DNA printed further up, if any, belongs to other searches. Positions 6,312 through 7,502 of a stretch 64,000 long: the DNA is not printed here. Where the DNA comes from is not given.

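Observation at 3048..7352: gmd plus a ColD-like His-for-Lys PLP dehydratase: a candidate GDP-3,6-dideoxyhexose (colitose-type) branch without an obvious ColC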

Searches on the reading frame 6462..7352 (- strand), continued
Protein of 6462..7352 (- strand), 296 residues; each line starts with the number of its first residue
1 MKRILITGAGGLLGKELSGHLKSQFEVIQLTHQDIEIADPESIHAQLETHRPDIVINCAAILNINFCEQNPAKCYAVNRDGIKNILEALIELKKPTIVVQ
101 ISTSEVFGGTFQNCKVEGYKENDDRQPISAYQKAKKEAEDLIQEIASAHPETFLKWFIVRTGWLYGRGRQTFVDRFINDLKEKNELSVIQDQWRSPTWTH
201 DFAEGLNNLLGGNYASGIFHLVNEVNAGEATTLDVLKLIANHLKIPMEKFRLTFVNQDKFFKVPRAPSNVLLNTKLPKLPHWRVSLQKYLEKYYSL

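Call 46: find_homologous_proteins(query=window:6462-7352:-, max_evalue=1e-20)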
Query window:6462-7352:- (296 aa): 200 proteins with E <= 1e-20 among 1470 candidates; the best 120 are listed.
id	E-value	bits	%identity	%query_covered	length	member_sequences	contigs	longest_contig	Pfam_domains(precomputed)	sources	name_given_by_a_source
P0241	2.2e-198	675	100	100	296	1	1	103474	PF04321.24,PF16363.12,PF02719.22,PF01073.26,PF07993.19,PF01370.28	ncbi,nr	ncbi:MAG: NAD(P)-dependent oxidoreductase [Candidatus Harrisonbacteria bacterium]|nr:NAD(P)-dependen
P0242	1.6e-162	558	81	100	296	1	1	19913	PF04321.24,PF16363.12,PF02719.22,PF01073.26,PF07993.19,PF01370.28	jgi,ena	-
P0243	8.7e-104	365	54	99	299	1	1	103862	PF04321.24,PF16363.12,PF02719.22,PF01073.26,PF07993.19,PF01370.28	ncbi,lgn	-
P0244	1.4e-98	348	54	98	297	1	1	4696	PF04321.24,PF16363.12,PF02719.22,PF01073.26,PF07993.19,PF01370.28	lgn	-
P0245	9.4e-96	338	50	99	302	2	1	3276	PF04321.24,PF16363.12,PF01073.26,PF07993.19,PF01370.28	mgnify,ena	mgnify:FL=1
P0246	1.5e-95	338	52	99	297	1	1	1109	PF04321.24,PF16363.12,PF02719.22,PF01073.26,PF01370.28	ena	-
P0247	2.5e-95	337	51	99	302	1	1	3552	PF04321.24,PF16363.12,PF01073.26,PF01370.28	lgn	-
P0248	4.2e-94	333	49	100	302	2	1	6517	PF04321.24,PF16363.12,PF02719.22,PF01073.26,PF07993.19,PF01370.28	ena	-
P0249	4.7e-94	333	52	99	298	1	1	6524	PF04321.24,PF16363.12,PF02719.22,PF01073.26,PF07993.19,PF01370.28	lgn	-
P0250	5.6e-94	333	50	98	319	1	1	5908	PF04321.24,PF16363.12,PF01073.26,PF01370.28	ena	-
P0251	1.0e-93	332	52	98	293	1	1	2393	PF04321.24,PF16363.12,PF02719.22,PF01073.26,PF07993.19,PF01370.28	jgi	-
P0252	1.9e-93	331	51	100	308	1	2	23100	PF04321.24,PF16363.12,PF02719.22,PF01073.26,PF07993.19,PF01370.28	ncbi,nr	ncbi:MAG: NAD(P)-dependent oxidoreductase [Candidatus Sungbacteria bacterium]|nr:NAD(P)-dependent ox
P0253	4.7e-93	330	51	98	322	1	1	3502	PF04321.24,PF16363.12,PF02719.22,PF01073.26,PF01370.28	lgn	-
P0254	1.6e-92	328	53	99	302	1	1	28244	PF04321.24,PF16363.12,PF01073.26,PF07993.19,PF01370.28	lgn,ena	-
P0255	2.3e-92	327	50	99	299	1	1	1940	PF04321.24,PF16363.12,PF02719.22,PF01073.26,PF01370.28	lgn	-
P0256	1.4e-91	325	50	97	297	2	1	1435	PF04321.24,PF16363.12,PF02719.22,PF01073.26,PF07993.19,PF01370.28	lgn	-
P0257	1.4e-91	325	51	99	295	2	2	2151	PF04321.24,PF16363.12,PF01073.26,PF07993.19,PF13460.13,PF01370.28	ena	-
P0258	1.8e-91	324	49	100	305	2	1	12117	PF04321.24,PF16363.12,PF02719.22,PF01073.26,PF01370.28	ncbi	-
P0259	2.7e-91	324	50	97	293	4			PF04321.24,PF16363.12,PF01073.26,PF07993.19,PF01370.28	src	-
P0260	4.1e-91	323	52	97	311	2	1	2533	PF04321.24,PF16363.12,PF02719.22,PF01073.26,PF07993.19,PF01370.28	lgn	-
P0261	1.2e-90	322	51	98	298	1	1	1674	PF04321.24,PF16363.12,PF02719.22,PF01073.26,PF01370.28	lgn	-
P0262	3.2e-90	320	51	98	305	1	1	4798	PF04321.24,PF16363.12,PF02719.22,PF01073.26,PF01370.28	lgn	-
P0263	4.3e-90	320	49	99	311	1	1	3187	PF04321.24,PF16363.12,PF02719.22,PF01073.26,PF01370.28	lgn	-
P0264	5.3e-90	320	50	99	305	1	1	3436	PF04321.24,PF16363.12,PF02719.22,PF01073.26,PF01370.28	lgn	-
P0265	9.7e-90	319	51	99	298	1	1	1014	PF04321.24,PF16363.12,PF02719.22,PF01073.26,PF07993.19,PF13460.13,PF01370.28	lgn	-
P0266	7.4e-89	316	50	99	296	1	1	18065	PF04321.24,PF16363.12,PF02719.22,PF01073.26,PF01370.28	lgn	-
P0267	1.5e-88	315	49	94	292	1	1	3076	PF04321.24,PF16363.12,PF02719.22,PF01073.26,PF07993.19,PF01370.28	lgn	-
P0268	1.5e-88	315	49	99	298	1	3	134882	PF04321.24,PF16363.12,PF02719.22,PF01073.26,PF07993.19,PF01370.28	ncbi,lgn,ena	ncbi:MAG: NAD(P)-dependent oxidoreductase [Patescibacteria group bacterium]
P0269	3.8e-88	313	48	97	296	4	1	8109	PF04321.24,PF16363.12,PF01073.26,PF07993.19,PF01370.28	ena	-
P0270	3.9e-88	313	48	98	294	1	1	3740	PF04321.24,PF16363.12,PF02719.22,PF01073.26,PF01370.28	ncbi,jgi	jgi:dTDP-4-dehydrorhamnose reductase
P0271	8.1e-88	312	50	98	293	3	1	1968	PF04321.24,PF16363.12,PF02719.22,PF01073.26,PF07993.19,PF01370.28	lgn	-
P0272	1.6e-86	308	48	98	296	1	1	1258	PF04321.24,PF16363.12,PF02719.22,PF01073.26,PF07993.19,PF01370.28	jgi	jgi:dTDP-4-dehydrorhamnose reductase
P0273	3.2e-86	307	49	98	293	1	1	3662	PF04321.24,PF16363.12,PF02719.22,PF01073.26,PF07993.19,PF01370.28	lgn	-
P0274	5.7e-86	306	49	97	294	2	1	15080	PF04321.24,PF16363.12,PF02719.22,PF01073.26,PF07993.19,PF01370.28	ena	-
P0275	1.0e-85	305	48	99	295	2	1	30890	PF04321.24,PF16363.12,PF02719.22,PF01073.26,PF07993.19,PF01370.28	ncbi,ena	-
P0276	6.5e-85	303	49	98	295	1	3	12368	PF04321.24,PF16363.12,PF02719.22,PF01073.26,PF07993.19,PF01370.28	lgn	-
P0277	3.0e-84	301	49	97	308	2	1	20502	PF04321.24,PF16363.12,PF01073.26,PF07993.19,PF01370.28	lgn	-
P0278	5.1e-84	300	48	99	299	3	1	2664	PF04321.24,PF16363.12,PF01073.26,PF01370.28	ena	-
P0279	5.4e-84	300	49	97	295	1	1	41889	PF04321.24,PF16363.12,PF02719.22,PF01073.26,PF07993.19,PF01370.28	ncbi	-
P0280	5.6e-84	300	48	98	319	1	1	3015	PF04321.24,PF16363.12,PF02719.22,PF01073.26,PF07993.19,PF01370.28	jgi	jgi:dTDP-4-dehydrorhamnose reductase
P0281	7.5e-84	299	46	97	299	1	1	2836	PF04321.24,PF16363.12,PF01073.26,PF07993.19,PF01370.28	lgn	-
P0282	9.0e-84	299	46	97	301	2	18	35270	PF04321.24,PF16363.12,PF02719.22,PF01073.26,PF07993.19,PF01370.28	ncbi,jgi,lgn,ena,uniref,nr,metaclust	ncbi:MAG: hypothetical protein A3A44_00575 [Candidatus Sungbacteria bacterium RIFCSPLOWO2_01_FULL_60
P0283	1.3e-83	299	50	99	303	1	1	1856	PF04321.24,PF16363.12,PF02719.22,PF01073.26,PF01370.28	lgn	-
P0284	1.4e-83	298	48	97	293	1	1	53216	PF04321.24,PF16363.12,PF02719.22,PF01073.26,PF07993.19,PF01370.28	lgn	-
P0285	5.5e-83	297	49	99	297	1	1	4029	PF04321.24,PF16363.12,PF02719.22,PF01073.26,PF01370.28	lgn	-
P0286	1.9e-82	295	46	99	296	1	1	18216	PF04321.24,PF16363.12,PF01370.28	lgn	-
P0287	4.4e-82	294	49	88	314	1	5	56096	PF04321.24,PF16363.12,PF02719.22,PF01073.26,PF07993.19,PF01370.28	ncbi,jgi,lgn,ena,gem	-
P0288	4.7e-82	293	49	99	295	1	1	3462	PF04321.24,PF16363.12,PF01073.26,PF01370.28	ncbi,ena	-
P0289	2.6e-81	291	48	99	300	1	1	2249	PF04321.24,PF16363.12,PF01073.26,PF07993.19,PF01370.28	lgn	-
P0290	7.4e-81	290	44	99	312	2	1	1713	PF04321.24,PF16363.12,PF01073.26,PF07993.19,PF01370.28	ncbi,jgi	-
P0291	8.4e-81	289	45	97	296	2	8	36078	PF04321.24,PF16363.12,PF02719.22,PF01073.26,PF07993.19,PF01370.28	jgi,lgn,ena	-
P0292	1.8e-80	288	46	99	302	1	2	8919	PF04321.24,PF16363.12,PF01073.26,PF07993.19,PF01370.28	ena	-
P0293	3.6e-80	287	47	99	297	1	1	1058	PF04321.24,PF16363.12,PF02719.22,PF01073.26,PF07993.19,PF01370.28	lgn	-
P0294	2.5e-79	285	46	97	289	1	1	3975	PF04321.24,PF16363.12,PF01073.26,PF07993.19,PF01370.28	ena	-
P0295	7.3e-79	283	46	99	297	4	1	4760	PF04321.24,PF16363.12,PF01073.26,PF07993.19,PF01370.28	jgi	-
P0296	3.4e-77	278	46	98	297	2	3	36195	PF04321.24,PF16363.12,PF02719.22,PF01073.26,PF07993.19,PF01370.28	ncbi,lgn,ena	-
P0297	1.8e-76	275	46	97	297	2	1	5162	PF04321.24,PF16363.12,PF01073.26,PF07993.19,PF01370.28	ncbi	-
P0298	3.4e-76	274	46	99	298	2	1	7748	PF04321.24,PF16363.12,PF02719.22,PF01073.26,PF01370.28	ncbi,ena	-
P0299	3.9e-70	254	46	99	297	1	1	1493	PF04321.24,PF16363.12,PF02719.22,PF01073.26,PF07993.19,PF01370.28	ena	-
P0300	5.1e-63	231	40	97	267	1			PF04321.24,PF16363.12,PF02719.22,PF01073.26,PF07993.19,PF01370.28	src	-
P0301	1.3e-58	217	51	66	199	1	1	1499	PF04321.24,PF16363.12,PF02719.22,PF01073.26,PF07993.19,PF01370.28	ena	-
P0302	6.5e-48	181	50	56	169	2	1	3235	PF04321.24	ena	-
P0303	1.1e-43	168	35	97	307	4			PF04321.24,PF16363.12,PF02719.22,PF07993.19,PF01370.28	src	-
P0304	8.5e-42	161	34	99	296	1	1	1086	PF04321.24,PF16363.12,PF02719.22,PF07993.19,PF01370.28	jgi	jgi:dTDP-4-dehydrorhamnose reductase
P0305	6.0e-38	149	33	99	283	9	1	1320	PF04321.24,PF16363.12,PF02719.22,PF01073.26,PF07993.19,PF01370.28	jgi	-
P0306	4.4e-36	143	32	98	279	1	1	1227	PF04321.24,PF16363.12,PF02719.22,PF01073.26,PF07993.19,PF01370.28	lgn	-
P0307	5.0e-33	133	38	98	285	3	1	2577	PF04321.24,PF16363.12,PF07993.19,PF01370.28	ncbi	-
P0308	8.4e-33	132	33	98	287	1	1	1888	PF04321.24,PF16363.12,PF02719.22,PF07993.19,PF01370.28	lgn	-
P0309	3.5e-31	126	32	91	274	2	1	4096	PF04321.24,PF16363.12,PF02719.22,PF07993.19,PF01370.28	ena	-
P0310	4.3e-31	126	35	97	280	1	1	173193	PF04321.24,PF16363.12,PF02719.22,PF01073.26,PF07993.19,PF01370.28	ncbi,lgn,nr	ncbi:MAG TPA: dTDP-4-dehydrorhamnose reductase [Vicinamibacteria bacterium]|nr:dTDP-4-dehydrorhamnos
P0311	5.6e-31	126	31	98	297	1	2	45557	PF04321.24,PF16363.12,PF02719.22,PF01073.26,PF01370.28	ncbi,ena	-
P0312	1.8e-30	124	31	99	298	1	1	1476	PF04321.24,PF16363.12,PF02719.22,PF07993.19,PF01370.28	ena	-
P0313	3.1e-30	123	32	99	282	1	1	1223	PF04321.24,PF16363.12,PF02719.22,PF01073.26,PF01370.28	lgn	-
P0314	3.5e-30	123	33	99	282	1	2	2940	PF04321.24,PF16363.12,PF02719.22,PF01073.26,PF07993.19,PF01370.28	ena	-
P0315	3.9e-30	123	35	77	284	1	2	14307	PF04321.24,PF16363.12,PF02719.22,PF01073.26,PF07993.19,PF01370.28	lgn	-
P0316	7.0e-30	122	32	97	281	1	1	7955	PF04321.24,PF16363.12,PF02719.22,PF01073.26,PF07993.19,PF01370.28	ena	-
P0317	9.5e-30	122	32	99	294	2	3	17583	PF04321.24,PF16363.12,PF07993.19,PF01370.28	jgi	jgi:dTDP-4-dehydrorhamnose reductase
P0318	1.1e-29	122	32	100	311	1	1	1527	PF04321.24,PF16363.12,PF02719.22,PF01073.26,PF07993.19,PF01370.28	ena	-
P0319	1.3e-29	121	34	98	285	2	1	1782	PF04321.24,PF16363.12,PF02719.22,PF01073.26,PF07993.19,PF01370.28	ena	-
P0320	3.9e-29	120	32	98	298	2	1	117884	PF04321.24,PF16363.12,PF02719.22,PF01073.26,PF07993.19,PF01370.28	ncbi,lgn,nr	ncbi:MAG TPA: dTDP-4-dehydrorhamnose reductase [Blastocatellia bacterium]|nr:dTDP-4-dehydrorhamnose 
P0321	4.3e-29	120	32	99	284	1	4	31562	PF04321.24,PF16363.12,PF02719.22,PF01073.26,PF07993.19,PF13460.13,PF01370.28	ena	-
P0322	4.7e-29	119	33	98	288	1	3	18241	PF04321.24,PF16363.12,PF02719.22,PF07993.19,PF01370.28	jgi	jgi:dTDP-4-dehydrorhamnose reductase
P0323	5.4e-29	119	32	98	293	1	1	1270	PF04321.24,PF16363.12,PF02719.22,PF07993.19,PF01370.28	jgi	jgi:dTDP-4-dehydrorhamnose reductase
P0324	6.1e-29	119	33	97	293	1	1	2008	PF04321.24,PF16363.12,PF02719.22,PF07993.19,PF01370.28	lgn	-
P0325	6.2e-29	119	31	99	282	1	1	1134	PF04321.24,PF16363.12,PF02719.22,PF01073.26,PF07993.19,PF01370.28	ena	-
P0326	6.4e-29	119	32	99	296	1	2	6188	PF04321.24,PF16363.12,PF02719.22,PF01073.26,PF01370.28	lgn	-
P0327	6.8e-29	119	32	99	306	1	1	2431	PF04321.24,PF16363.12,PF02719.22,PF01073.26,PF01370.28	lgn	-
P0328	7.1e-29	119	32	96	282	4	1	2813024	PF04321.24,PF16363.12,PF02719.22,PF01073.26,PF01370.28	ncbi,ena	-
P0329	8.9e-29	119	33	92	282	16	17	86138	PF04321.24,PF16363.12,PF02719.22,PF01073.26,PF07993.19,PF13460.13,PF01370.28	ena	-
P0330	2.5e-28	117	32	93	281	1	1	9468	PF04321.24,PF16363.12,PF02719.22,PF01073.26,PF07993.19,PF01370.28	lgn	-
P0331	3.1e-28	117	30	99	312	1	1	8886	PF04321.24,PF16363.12,PF02719.22,PF07993.19,PF01370.28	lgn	-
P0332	5.1e-28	116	32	99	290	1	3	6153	PF04321.24,PF16363.12,PF02719.22,PF01073.26,PF07993.19,PF01370.28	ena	-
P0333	5.6e-28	116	34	97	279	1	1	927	PF04321.24,PF16363.12,PF02719.22,PF01370.28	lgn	-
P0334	6.0e-28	116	29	98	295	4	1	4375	PF04321.24,PF16363.12,PF01370.28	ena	-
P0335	7.4e-28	116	35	99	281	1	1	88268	PF04321.24,PF16363.12,PF02719.22,PF01073.26,PF01370.28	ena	-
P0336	1.0e-27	115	31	100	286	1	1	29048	PF04321.24,PF16363.12,PF02719.22,PF01073.26,PF07993.19,PF13460.13,PF01370.28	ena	-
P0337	1.1e-27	115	37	75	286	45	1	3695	PF04321.24,PF16363.12,PF02719.22,PF01073.26,PF07993.19,PF01370.28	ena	-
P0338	1.2e-27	115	32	98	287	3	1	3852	PF04321.24,PF16363.12,PF02719.22,PF01370.28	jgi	-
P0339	2.9e-27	114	32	98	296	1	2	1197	PF04321.24,PF16363.12,PF02719.22,PF01073.26,PF07993.19,PF13460.13,PF01370.28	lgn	-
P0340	9.3e-27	112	28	90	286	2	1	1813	PF04321.24,PF16363.12,PF02719.22,PF01073.26,PF07993.19,PF13460.13,PF01370.28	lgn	-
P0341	1.1e-26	112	29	97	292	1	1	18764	PF04321.24,PF16363.12,PF02719.22,PF07993.19,PF01370.28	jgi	jgi:dTDP-4-dehydrorhamnose reductase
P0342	1.4e-26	111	33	97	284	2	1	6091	PF04321.24,PF16363.12,PF02719.22,PF01073.26,PF01370.28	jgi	jgi:dTDP-4-dehydrorhamnose reductase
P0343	1.5e-26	111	37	71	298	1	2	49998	PF04321.24,PF16363.12,PF01073.26,PF07993.19,PF01370.28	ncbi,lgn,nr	ncbi:MAG: dTDP-4-dehydrorhamnose reductase [candidate division Zixibacteria bacterium]|nr:dTDP-4-deh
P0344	1.5e-26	111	35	75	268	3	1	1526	PF04321.24,PF16363.12,PF02719.22,PF01073.26,PF07993.19,PF01370.28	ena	-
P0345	2.4e-26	111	31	98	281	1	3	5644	PF04321.24,PF16363.12,PF02719.22,PF07993.19,PF01370.28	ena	-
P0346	2.5e-26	111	35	75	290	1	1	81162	PF04321.24,PF16363.12,PF02719.22,PF01073.26,PF07993.19,PF01370.28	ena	-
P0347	3.4e-26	110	35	78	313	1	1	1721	PF04321.24,PF16363.12,PF02719.22,PF01073.26,PF01370.28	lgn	-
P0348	4.0e-26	110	35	75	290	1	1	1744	PF04321.24,PF16363.12,PF02719.22,PF01073.26,PF07993.19,PF01370.28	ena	-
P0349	6.1e-26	109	30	98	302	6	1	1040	PF04321.24,PF16363.12,PF02719.22,PF07993.19,PF01370.28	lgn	-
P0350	7.7e-26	109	34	75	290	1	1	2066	PF04321.24,PF16363.12,PF02719.22,PF01073.26,PF07993.19,PF01370.28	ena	-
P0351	8.7e-26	109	35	74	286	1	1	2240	PF04321.24,PF16363.12,PF02719.22,PF01073.26,PF07993.19,PF01370.28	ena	-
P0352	9.0e-26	109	35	74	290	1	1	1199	PF04321.24,PF16363.12,PF02719.22,PF01073.26,PF07993.19,PF01370.28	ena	-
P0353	9.3e-26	109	34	75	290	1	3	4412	PF04321.24,PF16363.12,PF02719.22,PF01073.26,PF07993.19,PF01370.28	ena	-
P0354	1.2e-25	108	32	97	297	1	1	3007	PF04321.24,PF16363.12,PF02719.22,PF01073.26,PF01370.28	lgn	-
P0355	1.4e-25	108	34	75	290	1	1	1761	PF04321.24,PF16363.12,PF02719.22,PF01073.26,PF07993.19,PF01370.28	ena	-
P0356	1.7e-25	108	34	74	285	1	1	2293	PF04321.24,PF16363.12,PF02719.22,PF01073.26,PF07993.19,PF01370.28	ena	-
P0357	1.8e-25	108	32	92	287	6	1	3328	PF04321.24,PF16363.12,PF02719.22,PF01073.26,PF07993.19,PF13460.13,PF01370.28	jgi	-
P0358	2.4e-25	107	34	74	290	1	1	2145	PF04321.24,PF16363.12,PF02719.22,PF01073.26,PF07993.19,PF01370.28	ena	-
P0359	2.7e-25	107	33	98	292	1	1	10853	PF04321.24,PF16363.12,PF07993.19,PF01370.28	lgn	-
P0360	2.7e-25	107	34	75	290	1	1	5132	PF04321.24,PF16363.12,PF02719.22,PF01073.26,PF07993.19,PF01370.28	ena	-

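Call 47: find_encoding_contigs(protein=P0268, flank=5000, max_places=1)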
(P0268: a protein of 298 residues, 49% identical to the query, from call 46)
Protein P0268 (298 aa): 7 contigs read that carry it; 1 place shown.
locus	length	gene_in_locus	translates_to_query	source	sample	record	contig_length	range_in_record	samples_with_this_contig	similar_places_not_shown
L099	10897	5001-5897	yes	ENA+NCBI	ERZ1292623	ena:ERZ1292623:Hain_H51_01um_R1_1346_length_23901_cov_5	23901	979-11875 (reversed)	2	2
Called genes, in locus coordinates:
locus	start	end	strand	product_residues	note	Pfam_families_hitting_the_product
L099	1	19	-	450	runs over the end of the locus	PF04464:Glyphos_transf (weak)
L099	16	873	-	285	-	-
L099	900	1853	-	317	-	PF01073:3Beta_HSD, PF01370:Epimerase, PF02719:Polysacc_synt_2 (weak), PF04321:RmlD_sub_bind, PF13460:NAD_binding_10 (weak), PF16363:GDP_Man_Dehyd, PF07993:NAD_binding_4 (weak)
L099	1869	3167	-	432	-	-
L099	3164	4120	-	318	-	PF00389:2-Hacid_dh, PF02826:2-Hacid_dh_C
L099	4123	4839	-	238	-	PF02348:CTP_transf_3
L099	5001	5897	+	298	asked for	PF01370:Epimerase, PF02719:Polysacc_synt_2 (faint), PF04321:RmlD_sub_bind, PF07993:NAD_binding_4 (faint), PF01073:3Beta_HSD, PF16363:GDP_Man_Dehyd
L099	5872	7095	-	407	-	PF13439:Glyco_transf_4, PF13579:Glyco_trans_4_4 (weak), PF20706:GT4-conflict, PF00534:Glycos_transf_1, PF13692:Glyco_trans_1_4, PF13524:Glyco_trans_1_2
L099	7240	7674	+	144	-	-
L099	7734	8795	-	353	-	PF13685:Fe-ADH_2, PF01761:DHQ_synthase, PF24621:DHQS_C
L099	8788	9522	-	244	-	PF00106:adh_short, PF23441:SDR (faint), PF13561:adh_short_C2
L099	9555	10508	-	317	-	PF00389:2-Hacid_dh, PF02826:2-Hacid_dh_C, PF03446:NAD_binding_2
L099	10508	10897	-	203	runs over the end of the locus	PF13580:SIS_2, PF01380:SIS (weak)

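Call 48: find_encoding_contigs(protein=P0252, flank=5000, max_places=1)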
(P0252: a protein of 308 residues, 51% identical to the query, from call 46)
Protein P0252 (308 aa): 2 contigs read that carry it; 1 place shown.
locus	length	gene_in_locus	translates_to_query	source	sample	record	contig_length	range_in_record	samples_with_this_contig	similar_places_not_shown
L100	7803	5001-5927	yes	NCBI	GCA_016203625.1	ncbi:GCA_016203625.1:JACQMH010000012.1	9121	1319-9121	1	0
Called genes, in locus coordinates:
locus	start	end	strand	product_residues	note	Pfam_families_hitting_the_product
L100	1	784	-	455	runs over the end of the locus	PF04464:Glyphos_transf (faint)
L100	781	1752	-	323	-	-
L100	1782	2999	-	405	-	PF13489:Methyltransf_23, PF08241:Methyltransf_11 (weak)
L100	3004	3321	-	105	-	PF10066:DUF2304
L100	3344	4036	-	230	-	PF00535:Glycos_transf_2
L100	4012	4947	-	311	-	PF01073:3Beta_HSD, PF01370:Epimerase, PF02719:Polysacc_synt_2 (weak), PF04321:RmlD_sub_bind, PF05368:NmrA (weak), PF07993:NAD_binding_4, PF13460:NAD_binding_10, PF16363:GDP_Man_Dehyd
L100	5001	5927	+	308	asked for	PF04321:RmlD_sub_bind, PF01370:Epimerase, PF02719:Polysacc_synt_2 (faint), PF07993:NAD_binding_4 (faint), PF01073:3Beta_HSD, PF16363:GDP_Man_Dehyd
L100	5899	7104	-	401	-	PF13439:Glyco_transf_4, PF13579:Glyco_trans_4_4, PF20706:GT4-conflict, PF00534:Glycos_transf_1, PF13692:Glyco_trans_1_4, PF13524:Glyco_trans_1_2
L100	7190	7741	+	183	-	-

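Call 49: find_encoding_contigs(protein=P0287, flank=5000, max_places=1)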
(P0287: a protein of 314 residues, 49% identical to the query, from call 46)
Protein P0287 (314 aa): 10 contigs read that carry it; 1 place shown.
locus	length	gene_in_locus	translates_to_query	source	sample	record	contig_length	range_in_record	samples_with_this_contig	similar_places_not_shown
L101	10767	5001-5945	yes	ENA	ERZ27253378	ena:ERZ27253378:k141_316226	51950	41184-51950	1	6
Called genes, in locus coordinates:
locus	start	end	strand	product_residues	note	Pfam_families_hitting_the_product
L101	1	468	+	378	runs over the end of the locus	PF13439:Glyco_transf_4 (faint), PF00534:Glycos_transf_1, PF13692:Glyco_trans_1_4, PF13524:Glyco_trans_1_2 (weak)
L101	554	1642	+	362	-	PF13439:Glyco_transf_4, PF20706:GT4-conflict (weak), PF00534:Glycos_transf_1, PF13692:Glyco_trans_1_4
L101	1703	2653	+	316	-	-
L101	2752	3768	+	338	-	PF01370:Epimerase, PF04321:RmlD_sub_bind (faint), PF16363:GDP_Man_Dehyd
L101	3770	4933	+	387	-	PF01041:DegT_DnrJ_EryC1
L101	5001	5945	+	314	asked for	PF01073:3Beta_HSD, PF01370:Epimerase, PF04321:RmlD_sub_bind, PF16363:GDP_Man_Dehyd, PF02719:Polysacc_synt_2 (weak), PF07993:NAD_binding_4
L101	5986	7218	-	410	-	PF13439:Glyco_transf_4, PF20706:GT4-conflict, PF00534:Glycos_transf_1, PF13692:Glyco_trans_1_4, PF13524:Glyco_trans_1_2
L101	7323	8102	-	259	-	-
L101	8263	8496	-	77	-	-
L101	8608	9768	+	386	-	PF05496:RuvB_N, PF13191:AAA_16 (faint), PF00004:AAA, PF07728:AAA_5, PF13173:AAA_14 (weak), PF13401:AAA_22 (faint), PF16193:AAA_assoc_2, PF12002:MgsA_C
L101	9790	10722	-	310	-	PF13384:HTH_23 (faint), PF13936:HTH_38, PF13551:HTH_29 (faint), PF00665:rve (weak)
